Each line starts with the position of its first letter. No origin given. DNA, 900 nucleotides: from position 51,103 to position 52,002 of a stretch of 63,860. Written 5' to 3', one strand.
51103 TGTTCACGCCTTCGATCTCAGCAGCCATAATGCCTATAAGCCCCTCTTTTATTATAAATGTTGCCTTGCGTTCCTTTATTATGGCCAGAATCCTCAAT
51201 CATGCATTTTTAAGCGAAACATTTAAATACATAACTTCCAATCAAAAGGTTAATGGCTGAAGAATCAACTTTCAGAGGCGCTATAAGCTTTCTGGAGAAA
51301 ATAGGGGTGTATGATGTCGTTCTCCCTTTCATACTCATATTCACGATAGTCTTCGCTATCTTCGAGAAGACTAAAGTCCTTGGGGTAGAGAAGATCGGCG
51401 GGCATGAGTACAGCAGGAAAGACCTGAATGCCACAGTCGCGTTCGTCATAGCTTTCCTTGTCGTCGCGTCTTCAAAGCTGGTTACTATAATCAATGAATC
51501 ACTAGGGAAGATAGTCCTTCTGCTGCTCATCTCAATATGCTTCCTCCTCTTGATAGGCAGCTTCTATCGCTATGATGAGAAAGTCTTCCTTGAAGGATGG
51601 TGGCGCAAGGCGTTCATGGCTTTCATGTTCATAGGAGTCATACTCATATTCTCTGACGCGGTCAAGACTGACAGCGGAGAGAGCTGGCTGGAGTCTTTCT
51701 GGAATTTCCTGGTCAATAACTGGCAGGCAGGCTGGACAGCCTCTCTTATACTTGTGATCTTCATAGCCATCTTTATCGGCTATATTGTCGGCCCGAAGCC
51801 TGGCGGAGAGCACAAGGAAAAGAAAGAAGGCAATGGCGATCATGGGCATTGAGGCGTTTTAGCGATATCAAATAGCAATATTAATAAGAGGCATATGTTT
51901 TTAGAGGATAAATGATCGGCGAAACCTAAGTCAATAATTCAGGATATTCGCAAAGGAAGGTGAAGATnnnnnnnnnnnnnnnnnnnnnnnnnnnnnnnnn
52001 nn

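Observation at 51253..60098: Type-IV-filament-like engine (RHH + long ATPase + FlaJ/PilC-like platform) next to a triplicated 4-TM family and coiled-coil proteins, with no recognisable pilin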

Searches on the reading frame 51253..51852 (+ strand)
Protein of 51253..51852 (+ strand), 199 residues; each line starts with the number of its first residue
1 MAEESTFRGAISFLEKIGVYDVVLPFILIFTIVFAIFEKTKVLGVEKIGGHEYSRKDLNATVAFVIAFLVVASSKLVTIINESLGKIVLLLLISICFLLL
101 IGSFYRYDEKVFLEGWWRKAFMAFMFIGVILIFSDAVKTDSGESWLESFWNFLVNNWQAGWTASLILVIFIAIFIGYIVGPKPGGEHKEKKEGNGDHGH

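Call 3: search_protein_families(library=pfam, proteins=[window:51253-51852:+], max_evalue=0.1)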
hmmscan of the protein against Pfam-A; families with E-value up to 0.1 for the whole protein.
window:51253-51852:+ (199 aa): 0 families

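Call 4: search_protein_families(library=ncbifam, proteins=[window:51253-51852:+], max_evalue=0.1)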
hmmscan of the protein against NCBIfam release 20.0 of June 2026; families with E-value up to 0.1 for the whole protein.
window:51253-51852:+ (199 aa): 1 family
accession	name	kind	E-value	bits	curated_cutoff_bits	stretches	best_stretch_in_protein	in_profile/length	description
NF033480.1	bifunc_MprF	equivalog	1.4e-06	26.9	600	1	63-189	390-519/841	bifunctional lysylphosphatidylglycerol flippase/synthetase MprF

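Call 42: find_homologous_proteins(query=window:51253-51852:+, max_evalue=0.001)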
Query window:51253-51852:+ (199 aa): 925 proteins with E <= 0.001 among 1242 candidates; the best 120 are listed.
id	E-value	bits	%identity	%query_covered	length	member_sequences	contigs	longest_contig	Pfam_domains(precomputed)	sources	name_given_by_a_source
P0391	5.1e-82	293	77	81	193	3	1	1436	-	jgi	-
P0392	1.9e-78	281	70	96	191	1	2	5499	-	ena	-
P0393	1.0e-71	259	66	96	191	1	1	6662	-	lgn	-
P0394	2.1e-71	258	65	95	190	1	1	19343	-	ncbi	ncbi:MAG: hypothetical protein R6U32_02445 [Candidatus Woesearchaeota archaeon]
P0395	2.8e-70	254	66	95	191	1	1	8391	-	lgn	-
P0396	2.9e-70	254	63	98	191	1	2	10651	-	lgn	-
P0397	2.0e-69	252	62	95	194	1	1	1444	-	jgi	jgi:hypothetical protein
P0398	8.9e-69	249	61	98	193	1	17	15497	-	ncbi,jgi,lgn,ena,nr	ncbi:MAG TPA: hypothetical protein VJC00_03815 [Candidatus Nanoarchaeia archaeon]|nr:hypothetical pr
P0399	3.6e-68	247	64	95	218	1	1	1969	-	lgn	-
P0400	4.3e-68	247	64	95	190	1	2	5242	-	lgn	-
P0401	3.4e-67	244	66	85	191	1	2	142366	-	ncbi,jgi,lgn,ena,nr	ncbi:hypothetical protein COV19_03670 [Candidatus Woesearchaeota archaeon CG10_big_fil_rev_8_21_14_0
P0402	6.5e-66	240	61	96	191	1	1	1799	-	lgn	-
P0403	1.1e-65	239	65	81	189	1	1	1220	-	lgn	-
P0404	7.3e-65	237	60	95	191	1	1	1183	-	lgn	-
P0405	3.6e-64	234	58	93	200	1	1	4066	-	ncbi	-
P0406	9.3e-64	233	60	96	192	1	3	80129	-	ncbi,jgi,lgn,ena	-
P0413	5.4e-62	227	58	90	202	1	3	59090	-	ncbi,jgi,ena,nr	ncbi:TPA: hypothetical protein HA246_04285 [Candidatus Woesearchaeota archaeon]|nr:hypothetical prot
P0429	1.5e-59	219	58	92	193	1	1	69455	-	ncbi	-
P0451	4.4e-58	215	56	97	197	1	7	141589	-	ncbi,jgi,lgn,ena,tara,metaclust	tara:strand:+ start:900 stop:1493 length:594 start_codon:yes stop_codon:yes gene_type:complete|metac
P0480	2.9e-56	209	55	96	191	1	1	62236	-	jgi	jgi:hypothetical protein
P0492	5.9e-56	208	55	96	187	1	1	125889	-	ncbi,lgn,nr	ncbi:hypothetical protein KY332_00485 [Candidatus Woesearchaeota archaeon]|nr:hypothetical protein [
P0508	2.4e-55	206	55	98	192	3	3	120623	-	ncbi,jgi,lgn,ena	-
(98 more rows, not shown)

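Call 60: find_encoding_contigs(protein=P0451, flank=10000, max_places=1)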
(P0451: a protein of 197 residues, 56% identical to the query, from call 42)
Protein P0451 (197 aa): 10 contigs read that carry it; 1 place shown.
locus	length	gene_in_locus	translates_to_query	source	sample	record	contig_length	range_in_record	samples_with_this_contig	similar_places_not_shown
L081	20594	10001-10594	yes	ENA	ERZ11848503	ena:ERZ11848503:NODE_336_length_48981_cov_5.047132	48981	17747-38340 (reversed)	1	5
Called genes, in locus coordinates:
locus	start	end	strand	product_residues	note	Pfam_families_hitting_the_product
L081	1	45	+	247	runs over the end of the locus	PF01978:TrmB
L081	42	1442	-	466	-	PF02934:GatB_N, PF02637:GatB_Yqey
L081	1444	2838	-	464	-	PF01425:Amidase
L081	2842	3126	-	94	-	PF02686:GatC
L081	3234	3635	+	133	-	-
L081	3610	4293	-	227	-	PF00535:Glycos_transf_2, PF10111:Glyco_tranf_2_2, PF13641:Glyco_tranf_2_3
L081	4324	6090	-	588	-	PF01336:tRNA_anti-codon, PF00152:tRNA-synt_2, PF02938:GAD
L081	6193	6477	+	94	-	PF00708:Acylphosphatase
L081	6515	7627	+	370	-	PF01702:TGT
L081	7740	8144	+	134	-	-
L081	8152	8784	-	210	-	PF13483:Lactamase_B_3, PF12706:Lactamase_B_2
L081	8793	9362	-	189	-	PF12917:YfbR-like, PF13023:HD_3, PF01966:HD (weak)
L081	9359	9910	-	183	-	PF01997:Translin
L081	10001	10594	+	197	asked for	-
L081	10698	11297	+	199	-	-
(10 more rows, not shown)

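Call 61: find_encoding_contigs(protein=P0492, flank=10000, max_places=1)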
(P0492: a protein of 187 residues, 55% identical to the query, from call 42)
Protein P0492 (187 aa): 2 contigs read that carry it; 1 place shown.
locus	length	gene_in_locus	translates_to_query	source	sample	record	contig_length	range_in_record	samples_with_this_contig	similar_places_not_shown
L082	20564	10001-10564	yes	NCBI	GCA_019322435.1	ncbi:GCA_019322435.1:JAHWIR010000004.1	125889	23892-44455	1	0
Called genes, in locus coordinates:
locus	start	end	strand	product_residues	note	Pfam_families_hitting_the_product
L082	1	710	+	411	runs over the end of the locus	PF00149:Metallophos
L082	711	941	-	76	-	-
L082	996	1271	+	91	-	PF00708:Acylphosphatase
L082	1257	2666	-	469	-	PF02934:GatB_N, PF02637:GatB_Yqey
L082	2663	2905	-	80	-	-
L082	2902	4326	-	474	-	PF01425:Amidase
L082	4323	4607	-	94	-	PF02686:GatC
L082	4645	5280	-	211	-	PF00702:Hydrolase, PF12710:HAD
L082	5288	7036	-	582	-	PF01336:tRNA_anti-codon, PF00152:tRNA-synt_2, PF02938:GAD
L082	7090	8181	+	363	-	PF01702:TGT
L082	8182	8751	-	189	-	PF01965:DJ-1_PfpI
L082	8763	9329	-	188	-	PF12917:YfbR-like, PF13023:HD_3, PF01966:HD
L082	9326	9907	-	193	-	PF01997:Translin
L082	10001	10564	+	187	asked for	-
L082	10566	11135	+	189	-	-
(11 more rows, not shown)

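Call 62: find_encoding_contigs(protein=P0508, flank=10000, max_places=1)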
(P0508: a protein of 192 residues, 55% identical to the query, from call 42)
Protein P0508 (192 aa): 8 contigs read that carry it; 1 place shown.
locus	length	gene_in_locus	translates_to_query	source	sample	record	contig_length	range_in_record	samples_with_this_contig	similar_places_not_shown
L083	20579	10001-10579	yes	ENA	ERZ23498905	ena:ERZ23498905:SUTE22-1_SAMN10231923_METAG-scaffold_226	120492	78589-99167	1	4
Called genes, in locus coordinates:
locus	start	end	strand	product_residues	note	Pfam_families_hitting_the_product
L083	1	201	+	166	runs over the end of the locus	-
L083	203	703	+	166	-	-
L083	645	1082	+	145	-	PF03692:CxxCxxCC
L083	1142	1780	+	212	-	PF02585:PIG-L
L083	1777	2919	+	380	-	PF13439:Glyco_transf_4, PF00534:Glycos_transf_1, PF13692:Glyco_trans_1_4, PF13524:Glyco_trans_1_2 (weak)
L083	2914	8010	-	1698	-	PF02463:SMC_N, PF14890:Intein_splicing, PF14528:LAGLIDADG_3, PF02463:SMC_N, PF06470:SMC_hinge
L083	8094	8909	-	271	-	PF01351:RNase_HII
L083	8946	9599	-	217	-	PF01351:RNase_HII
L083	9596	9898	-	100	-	-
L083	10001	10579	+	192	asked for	-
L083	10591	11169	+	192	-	-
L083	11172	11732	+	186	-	-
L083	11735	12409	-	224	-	-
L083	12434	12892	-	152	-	-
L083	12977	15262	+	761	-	PF00437:T2SSE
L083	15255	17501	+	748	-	-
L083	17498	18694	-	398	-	PF03215:Rad17 (weak), PF05496:RuvB_N (weak), PF05673:DUF815 (weak), PF13173:AAA_14 (faint), PF13401:AAA_22 (faint), PF00004:AAA, PF00910:RNA_helicase (weak), PF21960:RCF1-5-like_lid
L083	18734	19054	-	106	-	-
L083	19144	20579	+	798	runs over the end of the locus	PF00133:tRNA-synt_1, PF09334:tRNA-synt_1g, PF01406:tRNA-synt_1e (weak), PF08264:Anticodon_1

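Call 71: predict_structure(alignment_id=A5)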
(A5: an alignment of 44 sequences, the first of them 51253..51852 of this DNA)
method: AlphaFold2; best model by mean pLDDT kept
length: 199 residues; sequences in the alignment: 44
mean_pLDDT: 70.3   pTM: 0.38
mean pLDDT of the five models: 70.3, 65.7, 60.4, 57.7, 54.3
residues with pLDDT >= 90: 0; 70-90: 136; 50-70: 48; < 50: 15
segments of 3 or more residues with pLDDT < 50: 187-197
pLDDT, mean of each block of 10 residues (from residue 1): 69 73 76 76 58 69 75 72 76 78 67 70 77 72 73 70 76 81 51 45
secondary structure, 60 per line:
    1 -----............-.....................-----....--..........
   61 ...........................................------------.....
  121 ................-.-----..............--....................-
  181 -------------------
elements in order: H6-17 H19-39 E45-48 E51-54 H55-103 H116-136 H145-157 H160-179

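Call 74: fold_search(model_id=the predicted structure, library=pdb)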
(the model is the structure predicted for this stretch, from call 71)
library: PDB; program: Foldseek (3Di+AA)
matches with E <= 10: 16; with E <= 0.001: 0
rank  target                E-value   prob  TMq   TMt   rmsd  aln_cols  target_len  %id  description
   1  9unj_C                3.0e+00  0.08  0.12  0.04  13.6        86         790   23  native NMDA receptor-GluN1/N2A-S1 in closed state (released 2026-02-18)
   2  8rml_J                3.1e+00  0.06  0.19  0.17  28.9       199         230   14  Structure of heteromeric CALHM2/4 channel in complex with synthetic nanobody SbC4 (released 2024-06-19)
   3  8ip4_A                4.2e+00  0.14  0.21  0.14   6.5        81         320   18  Cryo-EM structure of hMRS-highEDTA (released 2023-06-14)
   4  9g5r_A                4.7e+00  0.05  0.17  0.11  20.9       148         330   13  CryoEM structure of human rho1 GABAA receptor in complex with muscimol in the intermediate state (released 2025-07-30)
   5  1uru                  5.0e+00  0.06  0.21  0.19  25.1       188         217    9  Amphiphysin BAR domain from Drosophila (released 2003-12-04)
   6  4i0u_B                5.7e+00  0.08  0.18  0.12   8.6        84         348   11  Improved structure of Thermotoga maritima CorA at 2.7 A resolution (released 2013-03-06)
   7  7w5z_L                6.0e+00  0.08  0.18  0.18   7.7        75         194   17  Cryo-EM structure of Tetrahymena thermophila mitochondrial complex IV, composite dimer model (released 2022-04-06)
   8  8b6h_EA               6.4e+00  0.09  0.19  0.20   7.6        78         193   15  Cryo-EM structure of cytochrome c oxidase dimer (complex IV) from respiratory supercomplex of Tetrahymena thermophila (released 2023-03-29)
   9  8tmc_D                7.2e+00  0.04  0.16  0.11   9.6        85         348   16  Cryo-EM structure of CorA in complex with conformation-specific synthetic antibody C12 and 20 mM MgCl2, State MG20-2 (released 2025-02-12)
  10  1e91_MODEL_1_A        7.6e+00  0.04  0.13  0.23   8.6        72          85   14  Structure of the complex of the Mad1-Sin3B interaction domains (released 2000-11-20)
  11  3qku_A                8.1e+00  0.20  0.23  0.13  10.1        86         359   13  Mre11 Rad50 binding domain in complex with Rad50 and AMP-PNP (released 2011-03-30)
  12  4ysx_G                8.1e+00  0.06  0.18  0.22   6.5        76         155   18  Crystal structure of Mitochondrial rhodoquinol-fumarate reductase from Ascaris suum with the specific inhibitor NN23 (released 2015-08-05)
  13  4y28_K                9.1e+00  0.15  0.21  0.60   4.0        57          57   16  The structure of plant photosystem I super-complex at 2.8 angstrom resolution. (released 2015-08-19)
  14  7e8k_B                9.1e+00  0.08  0.17  0.16   6.2        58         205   10  Crystal structure of Proteinaceous RNase P (PRORP) from Planctomycetes bacterium GWF2_40_8 (released 2022-03-02)
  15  3jcf_A                9.1e+00  0.04  0.17  0.11   7.6        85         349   14  Cryo-EM structure of the magnesium channel CorA in the closed symmetric magnesium-bound state (released 2016-02-17)
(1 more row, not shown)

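Call 76: find_encoding_contigs(protein=P0406, flank=10000, max_places=1)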
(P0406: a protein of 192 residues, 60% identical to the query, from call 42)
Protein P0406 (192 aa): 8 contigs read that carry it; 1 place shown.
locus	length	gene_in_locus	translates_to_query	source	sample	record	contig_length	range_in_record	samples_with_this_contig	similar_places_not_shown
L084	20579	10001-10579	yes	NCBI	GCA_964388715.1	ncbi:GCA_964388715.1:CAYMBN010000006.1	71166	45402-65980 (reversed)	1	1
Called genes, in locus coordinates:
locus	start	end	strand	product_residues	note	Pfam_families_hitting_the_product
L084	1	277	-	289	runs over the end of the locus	PF01875:Memo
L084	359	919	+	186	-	-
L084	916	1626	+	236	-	PF11848:DUF3368 (weak)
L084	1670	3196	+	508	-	PF01935:DUF87, PF12846:AAA_10 (faint)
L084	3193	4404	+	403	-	PF00149:Metallophos, PF12850:Metallophos_2 (weak)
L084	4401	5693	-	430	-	PF01336:tRNA_anti-codon, PF00152:tRNA-synt_2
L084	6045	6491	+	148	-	PF13404:HTH_AsnC-type, PF13412:HTH_24, PF01037:AsnC_trans_reg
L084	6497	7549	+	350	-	PF01702:TGT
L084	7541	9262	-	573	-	PF01336:tRNA_anti-codon, PF00152:tRNA-synt_2, PF02938:GAD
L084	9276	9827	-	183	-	PF01997:Translin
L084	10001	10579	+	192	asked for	-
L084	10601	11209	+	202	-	-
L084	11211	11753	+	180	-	-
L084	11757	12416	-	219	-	-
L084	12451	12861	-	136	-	-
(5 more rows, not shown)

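Call 77: find_encoding_contigs(protein=P0429, flank=10000, max_places=1)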
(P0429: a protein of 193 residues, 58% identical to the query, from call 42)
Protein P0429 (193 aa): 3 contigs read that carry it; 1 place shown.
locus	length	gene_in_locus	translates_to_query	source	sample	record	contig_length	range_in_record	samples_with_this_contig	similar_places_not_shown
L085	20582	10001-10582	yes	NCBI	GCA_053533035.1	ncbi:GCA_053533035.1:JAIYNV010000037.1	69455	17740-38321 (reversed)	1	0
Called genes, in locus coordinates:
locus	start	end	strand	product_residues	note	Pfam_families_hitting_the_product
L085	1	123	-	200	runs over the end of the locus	-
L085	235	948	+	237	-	PF01163:RIO1, PF00069:Pkinase (weak)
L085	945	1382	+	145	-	-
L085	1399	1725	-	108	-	PF04014:MazE_antitoxin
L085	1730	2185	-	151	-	PF14076:DUF4258 (weak)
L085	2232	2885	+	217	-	PF00013:KH_1, PF21800:KH_KRR1_2nd, PF22891:KH_PNO1_2nd, PF00013:KH_1 (weak)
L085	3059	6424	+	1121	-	PF02518:HATPase_c, PF14890:Intein_splicing, PF14528:LAGLIDADG_3 (faint), PF09239:Topo-VIb_trans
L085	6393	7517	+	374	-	PF04406:TP6A_N, PF20768:Topo_VI_alpha, PF21180:TOP6A-Spo11_Toprim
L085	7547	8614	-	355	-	PF27695:CEP131_C (weak)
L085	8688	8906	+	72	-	-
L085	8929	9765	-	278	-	-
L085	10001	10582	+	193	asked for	-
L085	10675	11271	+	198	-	-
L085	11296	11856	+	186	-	-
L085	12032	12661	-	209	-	-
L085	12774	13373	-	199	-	PF22600:MTPAP-like_central (weak), PF01909:NTP_transf_2, PF18765:Polbeta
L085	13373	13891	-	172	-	-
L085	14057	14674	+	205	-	-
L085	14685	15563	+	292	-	PF01739:CheR, PF13489:Methyltransf_23 (weak), PF13649:Methyltransf_25 (faint), PF01739:CheR, PF00891:Methyltransf_2 (weak), PF08242:Methyltransf_12 (weak)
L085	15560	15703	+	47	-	-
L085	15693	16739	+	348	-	-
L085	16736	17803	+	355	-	PF01464:SLT (weak)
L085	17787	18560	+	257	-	-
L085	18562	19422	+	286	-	-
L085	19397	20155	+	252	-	-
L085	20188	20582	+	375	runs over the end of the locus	-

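Call 78: find_encoding_contigs(protein=P0480, flank=10000, max_places=1)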
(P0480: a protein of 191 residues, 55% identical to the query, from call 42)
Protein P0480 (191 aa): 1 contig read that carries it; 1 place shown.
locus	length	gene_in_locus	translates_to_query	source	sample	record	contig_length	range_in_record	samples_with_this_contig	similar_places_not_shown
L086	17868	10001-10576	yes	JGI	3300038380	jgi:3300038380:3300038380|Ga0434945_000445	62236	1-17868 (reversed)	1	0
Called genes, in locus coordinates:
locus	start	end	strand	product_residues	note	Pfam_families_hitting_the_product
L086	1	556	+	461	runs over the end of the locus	-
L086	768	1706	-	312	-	PF00535:Glycos_transf_2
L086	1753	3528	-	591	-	PF01336:tRNA_anti-codon, PF00152:tRNA-synt_2, PF02938:GAD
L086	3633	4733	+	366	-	PF01702:TGT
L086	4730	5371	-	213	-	PF13483:Lactamase_B_3, PF12706:Lactamase_B_2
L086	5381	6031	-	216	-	PF01965:DJ-1_PfpI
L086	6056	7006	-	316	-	PF26233:NicX, PF02073:Peptidase_M29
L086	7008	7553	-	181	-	-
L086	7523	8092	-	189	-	PF12917:YfbR-like, PF13023:HD_3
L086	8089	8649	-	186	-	PF01997:Translin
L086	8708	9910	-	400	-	PF21269:TreT_GT1, PF00534:Glycos_transf_1, PF13692:Glyco_trans_1_4, PF20706:GT4-conflict (weak)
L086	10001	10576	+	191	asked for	-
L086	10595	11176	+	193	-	-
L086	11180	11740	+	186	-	-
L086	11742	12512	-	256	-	-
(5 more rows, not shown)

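Call 79: find_encoding_contigs(protein=P0413, flank=10000, max_places=1)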
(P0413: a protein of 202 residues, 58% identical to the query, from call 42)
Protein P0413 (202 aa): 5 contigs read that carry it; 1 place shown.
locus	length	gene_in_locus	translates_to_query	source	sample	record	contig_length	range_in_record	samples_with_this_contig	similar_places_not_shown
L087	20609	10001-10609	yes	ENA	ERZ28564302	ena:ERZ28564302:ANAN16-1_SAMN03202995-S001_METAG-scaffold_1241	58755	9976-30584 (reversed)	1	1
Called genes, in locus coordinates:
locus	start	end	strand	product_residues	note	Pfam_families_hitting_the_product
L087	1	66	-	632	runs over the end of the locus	-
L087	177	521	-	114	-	-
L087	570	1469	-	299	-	-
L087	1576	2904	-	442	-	PF01336:tRNA_anti-codon, PF00152:tRNA-synt_2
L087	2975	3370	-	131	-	-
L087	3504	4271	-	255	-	-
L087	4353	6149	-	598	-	PF01336:tRNA_anti-codon, PF00152:tRNA-synt_2, PF02938:GAD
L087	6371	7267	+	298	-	-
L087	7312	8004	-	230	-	PF13483:Lactamase_B_3, PF12706:Lactamase_B_2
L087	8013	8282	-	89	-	-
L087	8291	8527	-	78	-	PF10884:DUF2683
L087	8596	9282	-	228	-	PF01997:Translin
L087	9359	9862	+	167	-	-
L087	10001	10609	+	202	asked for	-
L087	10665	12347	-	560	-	-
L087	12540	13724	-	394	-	PF08068:DKCLD, PF01509:TruB_N, PF21238:Pus10_C, PF16198:TruB_C_2, PF01472:PUA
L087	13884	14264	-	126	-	PF01850:PIN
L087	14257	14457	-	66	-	PF04014:MazE_antitoxin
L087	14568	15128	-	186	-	PF01198:Ribosomal_L31e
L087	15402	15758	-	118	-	PF01984:dsDNA_bind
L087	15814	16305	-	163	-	PF01090:Ribosomal_S19e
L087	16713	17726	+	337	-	-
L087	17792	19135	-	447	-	PF01637:ATPase_2, PF13173:AAA_14, PF03008:DUF234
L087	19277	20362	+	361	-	PF02661:Fic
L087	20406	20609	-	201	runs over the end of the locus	-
